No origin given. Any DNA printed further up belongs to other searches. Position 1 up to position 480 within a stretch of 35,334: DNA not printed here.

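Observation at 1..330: Truncated DUF3486 paralogue at the distal end of the early operon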

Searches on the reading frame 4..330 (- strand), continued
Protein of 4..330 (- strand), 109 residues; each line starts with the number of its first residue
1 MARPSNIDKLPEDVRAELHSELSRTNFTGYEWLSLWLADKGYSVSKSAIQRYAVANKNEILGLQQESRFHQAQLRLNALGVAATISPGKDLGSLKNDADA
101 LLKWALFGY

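Call 50: find_homologous_proteins(query=A3, max_evalue=1e-10)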
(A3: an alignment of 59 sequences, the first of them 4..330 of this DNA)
Query A3 (59 sequences) (109 aa, profile of the alignment): 22 proteins with E <= 1e-10 among 645 candidates.
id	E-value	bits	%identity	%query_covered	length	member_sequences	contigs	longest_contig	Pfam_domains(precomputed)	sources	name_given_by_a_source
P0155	1.0e-32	130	42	96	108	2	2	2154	PF11985.14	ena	-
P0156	1.5e-32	130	40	95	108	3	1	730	PF11985.14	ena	-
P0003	5.8e-32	128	79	100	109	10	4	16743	PF11985.14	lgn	-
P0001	1.2e-31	127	100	100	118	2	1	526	PF11985.14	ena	-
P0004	4.3e-30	122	69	100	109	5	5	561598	PF11985.14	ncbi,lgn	ncbi:TPA: phage protein Gp27 family protein [Serratia marcescens]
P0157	4.4e-30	122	35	96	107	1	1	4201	PF11985.14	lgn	-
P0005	1.6e-29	120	72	95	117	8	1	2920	PF11985.14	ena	-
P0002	4.1e-29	119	85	100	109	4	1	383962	PF11985.14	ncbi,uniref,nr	ncbi:phage protein Gp27 family protein [Candidatus Symbiopectobacterium sp. PLON1]|uniref:phage prot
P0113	8.8e-28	114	36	96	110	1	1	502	PF11985.14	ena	-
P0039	1.2e-27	114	31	95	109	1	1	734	PF11985.14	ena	-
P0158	2.6e-26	110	49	49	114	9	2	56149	PF11985.14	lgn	-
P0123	5.6e-26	109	43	49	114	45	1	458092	PF11985.14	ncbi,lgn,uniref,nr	ncbi:phage protein Gp27 family protein [Yokenella regensburgei]|uniref:phage protein Gp27 family pro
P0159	1.8e-25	107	42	49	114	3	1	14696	PF11985.14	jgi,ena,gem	-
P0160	2.8e-25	106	45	49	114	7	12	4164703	PF11985.14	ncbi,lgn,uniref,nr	ncbi:phage protein Gp27 family protein [Proteus mirabilis]|uniref:phage protein Gp27 family protein 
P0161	3.1e-25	106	45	49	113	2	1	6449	PF11985.14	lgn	-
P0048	2.2e-24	103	32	95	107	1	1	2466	PF11985.14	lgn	-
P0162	4.0e-24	103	40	49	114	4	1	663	PF11985.14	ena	-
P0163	4.3e-24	102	29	95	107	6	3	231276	PF11985.14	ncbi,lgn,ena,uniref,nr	ncbi:TPA: DUF3486 family protein [Klebsiella pneumoniae]|uniref:phage protein Gp27 family protein n=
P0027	1.7e-23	101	31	95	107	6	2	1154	PF11985.14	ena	-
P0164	1.4e-16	78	100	51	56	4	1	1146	PF11985.14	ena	-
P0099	1.8e-16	78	49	49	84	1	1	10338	PF11985.14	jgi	jgi:hypothetical protein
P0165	4.9e-11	60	58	48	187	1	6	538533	PF11985.14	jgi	jgi:hypothetical protein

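Call 51: find_encoding_contigs(protein=P0160, flank=10000, max_places=2)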
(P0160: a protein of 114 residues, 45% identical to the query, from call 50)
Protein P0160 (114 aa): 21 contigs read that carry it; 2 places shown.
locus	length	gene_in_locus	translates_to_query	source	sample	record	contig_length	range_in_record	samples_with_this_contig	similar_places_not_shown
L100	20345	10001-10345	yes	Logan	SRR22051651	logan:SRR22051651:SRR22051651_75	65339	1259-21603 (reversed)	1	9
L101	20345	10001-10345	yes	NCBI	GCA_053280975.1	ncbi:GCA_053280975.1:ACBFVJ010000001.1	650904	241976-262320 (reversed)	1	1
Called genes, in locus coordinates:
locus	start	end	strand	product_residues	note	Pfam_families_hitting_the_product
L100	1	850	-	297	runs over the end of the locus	-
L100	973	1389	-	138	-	PF07022:Phage_CI_repr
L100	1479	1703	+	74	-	-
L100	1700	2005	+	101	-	-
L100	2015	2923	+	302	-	PF11300:DUF3102 (weak)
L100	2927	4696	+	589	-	PF00665:rve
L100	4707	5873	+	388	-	PF13191:AAA_16 (weak), PF13401:AAA_22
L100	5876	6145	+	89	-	-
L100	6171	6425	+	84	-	-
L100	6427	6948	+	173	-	PF07352:Phage_Mu_Gam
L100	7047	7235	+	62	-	-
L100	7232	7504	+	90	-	-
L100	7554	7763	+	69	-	-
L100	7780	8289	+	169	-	-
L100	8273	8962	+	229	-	PF10979:DUF2786, PF23771:DUF7168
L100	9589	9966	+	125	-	PF08765:Mor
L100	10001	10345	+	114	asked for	PF11985:Phage_Mu_Gp27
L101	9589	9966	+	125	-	PF08765:Mor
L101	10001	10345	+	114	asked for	PF11985:Phage_Mu_Gp27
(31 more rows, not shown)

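Call 52: find_encoding_contigs(protein=P0163, flank=10000, max_places=2)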
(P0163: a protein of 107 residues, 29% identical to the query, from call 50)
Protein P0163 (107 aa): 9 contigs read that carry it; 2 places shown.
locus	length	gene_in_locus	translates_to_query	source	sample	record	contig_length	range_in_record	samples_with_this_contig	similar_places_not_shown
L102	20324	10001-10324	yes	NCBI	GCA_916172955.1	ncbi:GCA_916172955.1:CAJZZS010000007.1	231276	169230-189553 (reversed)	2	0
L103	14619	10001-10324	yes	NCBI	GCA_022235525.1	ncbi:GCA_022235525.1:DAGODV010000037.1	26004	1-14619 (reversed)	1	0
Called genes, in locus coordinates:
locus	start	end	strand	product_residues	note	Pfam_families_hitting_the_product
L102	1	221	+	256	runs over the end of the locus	PF02086:MethyltransfD12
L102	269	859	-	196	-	-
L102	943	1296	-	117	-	-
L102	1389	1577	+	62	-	-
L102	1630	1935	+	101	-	PF09339:HTH_IclR (weak)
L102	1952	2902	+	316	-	-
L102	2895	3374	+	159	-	-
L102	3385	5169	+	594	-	-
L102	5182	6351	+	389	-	PF13191:AAA_16 (weak), PF13401:AAA_22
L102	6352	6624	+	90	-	-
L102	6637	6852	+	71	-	-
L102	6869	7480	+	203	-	PF11363:DUF3164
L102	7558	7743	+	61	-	-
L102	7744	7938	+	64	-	-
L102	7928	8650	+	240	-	PF10979:DUF2786, PF23771:DUF7168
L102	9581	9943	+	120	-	PF08765:Mor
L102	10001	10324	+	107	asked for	PF11985:Phage_Mu_Gp27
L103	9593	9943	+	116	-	PF08765:Mor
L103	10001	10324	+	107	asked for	PF11985:Phage_Mu_Gp27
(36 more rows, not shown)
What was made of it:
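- Proteus and Klebsiella, at 29-45% identity, each with two host flanks (calls 51, 52). Synteny is conserved down to 29% identity, which points to a long-standing phage function rather than a recently traded cargo gene (calls 51, 52).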

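Call 58: fold_search(model_id=the predicted structure, library=pdb)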
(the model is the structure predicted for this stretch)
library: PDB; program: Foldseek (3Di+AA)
matches with E <= 10: 19; with E <= 0.001: 0
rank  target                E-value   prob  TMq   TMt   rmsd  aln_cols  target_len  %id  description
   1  1eyx_B                4.8e+00  0.09  0.31  0.22   6.9        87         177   14  CRYSTAL STRUCTURE OF R-PHYCOERYTHRIN AT 2.2 ANGSTROMS (released 2000-11-22)
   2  8imi_A                7.2e+00  0.06  0.29  0.23   8.0        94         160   16  A1-A2, A3-A4, B'1-B'2, C'1-C'2 cylinder in cyanobacterial phycobilisome from Anthocerotibacter panamensis (Cluster A) (released 2023-10-25)
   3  5j0l_A                8.2e+00  0.08  0.39  0.34   7.0        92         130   22  De novo design of protein homo-oligomers with modular hydrogen bond network-mediated specificity (released 2016-07-06)
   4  3fwc_P                8.2e+00  0.07  0.26  0.30   6.7        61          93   16  Sac3:Sus1:Cdc31 complex (released 2009-04-14)
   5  8wql_4G               8.2e+00  0.06  0.31  0.24   7.9        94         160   14  In situ PBS-PSII supercomplex from cyanobacterial Spirulina platensis (released 2024-07-31)
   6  4dck_B                8.2e+00  0.05  0.26  0.22  13.6        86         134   14  Crystal structure of the C-terminus of voltage-gated sodium channel in complex with FGF13 and CaM (released 2012-06-27)
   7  8fzy_G                8.2e+00  0.04  0.27  0.19  12.0        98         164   15  Bacteroides spp. Ntox15 domain type VI secretion system effector Tde1 (released 2023-07-05)
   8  9hvq_O                8.7e+00  0.13  0.27  0.26   3.8        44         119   20  Structure of the transcribing Pol II-DSIF-PAF-SPT6-RECQL5 complex (released 2025-07-16)
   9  8uhe_C                8.7e+00  0.08  0.34  0.26   6.1        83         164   12  Structure of the far-red light-absorbing allophycocyanin core expressed during FaRLiP (released 2024-01-03)
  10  7ext_O1               8.7e+00  0.05  0.30  0.24   6.9        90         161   16  Cryo-EM structure of cyanobacterial phycobilisome from Synechococcus sp. PCC 7002 (released 2021-10-06)
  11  7ext_B1               8.7e+00  0.05  0.30  0.24   6.9        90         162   16  Cryo-EM structure of cyanobacterial phycobilisome from Synechococcus sp. PCC 7002 (released 2021-10-06)
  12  8vsi_B                8.7e+00  0.04  0.30  0.07  12.2        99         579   18  Mechanistic Insights Revealed by YbtPQ in the Occluded State (released 2024-04-10)
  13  7pfo_H                8.7e+00  0.03  0.19  0.07  11.2        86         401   19  Core human replisome (released 2021-11-10)
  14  7ext_Q3               9.2e+00  0.05  0.28  0.21   7.9        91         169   14  Cryo-EM structure of cyanobacterial phycobilisome from Synechococcus sp. PCC 7002 (released 2021-10-06)
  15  9hvo_O                9.8e+00  0.12  0.27  0.25   3.9        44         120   20  Structure of the transcribing Pol II-RECQL5 complex (released 2025-07-16)
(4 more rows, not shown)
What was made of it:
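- Tried and rejected: Foldseek against PDB found nothing (call 58).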

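Call 61: find_related_loci(query=L040:10001-10294:+, collection=viral_contigs, flank=10000)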
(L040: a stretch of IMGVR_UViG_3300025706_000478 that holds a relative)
Query L040:10001-10294:+ (98 aa) in viral_contigs; peptide patterns used: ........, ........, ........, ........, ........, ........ (x = any residue, [..] = any of these).
25 stretches matched a pattern; 1 encode a relative of the query (tblastn E <= 1e-3); 1 distinct loci.
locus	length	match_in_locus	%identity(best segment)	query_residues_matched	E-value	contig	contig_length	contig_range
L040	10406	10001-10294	100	1-98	2e-65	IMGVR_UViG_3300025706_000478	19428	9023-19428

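Call 62: find_related_loci(query=L020:10001-10324:+, collection=viral_contigs, flank=10000)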
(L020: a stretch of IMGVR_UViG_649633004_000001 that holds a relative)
Query L020:10001-10324:+ (108 aa) in viral_contigs; peptide patterns used: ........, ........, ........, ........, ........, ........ (x = any residue, [..] = any of these).
12 stretches matched a pattern; 5 encode a relative of the query (tblastn E <= 1e-3); 5 distinct loci.
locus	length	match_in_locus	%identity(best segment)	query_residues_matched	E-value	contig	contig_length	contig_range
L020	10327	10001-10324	100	1-108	3e-71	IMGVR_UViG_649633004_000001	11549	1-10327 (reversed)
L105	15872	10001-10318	64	1-106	7e-46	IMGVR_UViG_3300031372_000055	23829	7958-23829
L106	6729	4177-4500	50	1-107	7e-29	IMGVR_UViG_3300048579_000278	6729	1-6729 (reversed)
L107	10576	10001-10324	50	1-107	7e-29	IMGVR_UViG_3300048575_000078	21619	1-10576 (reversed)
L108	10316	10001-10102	62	74-106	9e-10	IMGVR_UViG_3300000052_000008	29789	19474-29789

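Call 64: search_protein_families(library=pfam, proteins=[L105:9271-9717:+, L105:10356-10658:+, L105:10397-11185:+, L105:11251-15333:+, L105:8366-9262:+, L105:9169-9903:-, L106:4733-6190:+], max_evalue=0.01)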
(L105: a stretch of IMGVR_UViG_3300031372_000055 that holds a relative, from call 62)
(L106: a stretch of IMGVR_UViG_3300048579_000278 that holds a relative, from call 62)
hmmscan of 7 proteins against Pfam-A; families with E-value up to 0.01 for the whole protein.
L105:9271-9717:+ (149 aa): 1 family
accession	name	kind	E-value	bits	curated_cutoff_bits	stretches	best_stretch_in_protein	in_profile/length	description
PF05069.18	Phage_tail_S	-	2.3e-20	73.4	24.3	1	7-115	2-116/148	Phage virion morphogenesis family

L105:10356-10658:+ (101 aa): 0 families

L105:10397-11185:+ (263 aa): 2 families
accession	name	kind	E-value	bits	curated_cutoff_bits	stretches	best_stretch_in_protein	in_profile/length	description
PF12710.13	HAD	-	3.6e-36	125.8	27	1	41-226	1-188/189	haloacid dehalogenase-like hydrolase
PF00702.32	Hydrolase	-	9.3e-06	26.6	26.4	1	40-230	3-191/191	haloacid dehalogenase-like hydrolase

L105:11251-15333:+ (1361 aa): 5 families
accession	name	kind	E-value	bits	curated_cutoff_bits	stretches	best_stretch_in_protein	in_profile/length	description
PF00501.34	AMP-binding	-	6.6e-78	262.6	29.9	1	55-392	1-384/384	AMP-binding enzyme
PF13193.12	AMP-binding_C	-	2.6e-07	31.9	24.5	1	452-526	1-76/76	AMP-binding enzyme C-terminal domain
PF00132.30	Hexapep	-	7e-07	29.1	27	1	1307-1339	2-34/36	Bacterial transferase hexapeptide (six repeats)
PF00550.31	PP-binding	-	0.00025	21.7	20.8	1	572-626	14-66/67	Phosphopantetheine attachment site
PF25084.1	LbH_EIF2B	-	0.0014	19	54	0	1032-1083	41-91/105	EIF2B subunit epsilon LbH domain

L105:8366-9262:+ (299 aa): 1 family
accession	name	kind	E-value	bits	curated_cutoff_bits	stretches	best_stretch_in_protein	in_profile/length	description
PF04233.19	Phage_Mu_F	-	1.1e-19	71.6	29.6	1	108-198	27-112/112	Phage Mu protein F like protein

L105:9169-9903:- (244 aa): 0 families

L106:4733-6190:+ (486 aa): 2 families
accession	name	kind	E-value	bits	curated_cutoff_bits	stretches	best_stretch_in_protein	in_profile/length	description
PF00370.27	FGGY_N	-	3e-51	174.8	28.8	1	11-244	3-245/245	FGGY family of carbohydrate kinases, N-terminal domain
PF02782.22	FGGY_C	-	1.9e-26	93.5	27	1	284-438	31-195/198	FGGY family of carbohydrate kinases, C-terminal domain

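Call 67: find_related_loci(query=L105:4176-4526:+, collection=viral_contigs, flank=10000)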
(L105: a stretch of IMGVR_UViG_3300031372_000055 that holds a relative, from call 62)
Query L105:4176-4526:+ (117 aa) in viral_contigs; peptide patterns used: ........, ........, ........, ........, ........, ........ (x = any residue, [..] = any of these).
39 stretches matched a pattern; 28 encode a relative of the query (tblastn E <= 1e-3); 28 distinct loci.
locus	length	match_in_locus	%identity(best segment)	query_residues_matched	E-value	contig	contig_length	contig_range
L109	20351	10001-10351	100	1-117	2e-74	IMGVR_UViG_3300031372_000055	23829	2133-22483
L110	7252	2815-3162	92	2-117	3e-69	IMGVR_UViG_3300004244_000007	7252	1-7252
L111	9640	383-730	92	2-117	3e-69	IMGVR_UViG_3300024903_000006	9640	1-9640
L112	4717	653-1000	91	2-117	3e-68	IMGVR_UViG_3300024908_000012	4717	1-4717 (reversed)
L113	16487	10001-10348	88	2-117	2e-66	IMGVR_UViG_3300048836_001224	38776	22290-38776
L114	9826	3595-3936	85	1-114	5e-61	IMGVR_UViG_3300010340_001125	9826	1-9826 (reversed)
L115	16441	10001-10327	88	2-110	8e-61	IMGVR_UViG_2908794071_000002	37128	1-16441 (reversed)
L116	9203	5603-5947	85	1-116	3e-60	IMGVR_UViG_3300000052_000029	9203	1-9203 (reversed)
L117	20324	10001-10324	65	1-108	3e-43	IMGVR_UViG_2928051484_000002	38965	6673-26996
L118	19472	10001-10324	63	1-108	7e-42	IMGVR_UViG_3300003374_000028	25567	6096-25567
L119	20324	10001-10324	63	1-108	7e-42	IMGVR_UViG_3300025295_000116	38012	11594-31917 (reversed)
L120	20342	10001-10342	61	1-112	2e-41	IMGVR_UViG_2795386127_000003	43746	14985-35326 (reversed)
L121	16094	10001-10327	57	2-110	1e-36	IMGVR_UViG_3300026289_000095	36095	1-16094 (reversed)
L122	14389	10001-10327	57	2-110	1e-36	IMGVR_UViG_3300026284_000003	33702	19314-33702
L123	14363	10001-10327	57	2-110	1e-36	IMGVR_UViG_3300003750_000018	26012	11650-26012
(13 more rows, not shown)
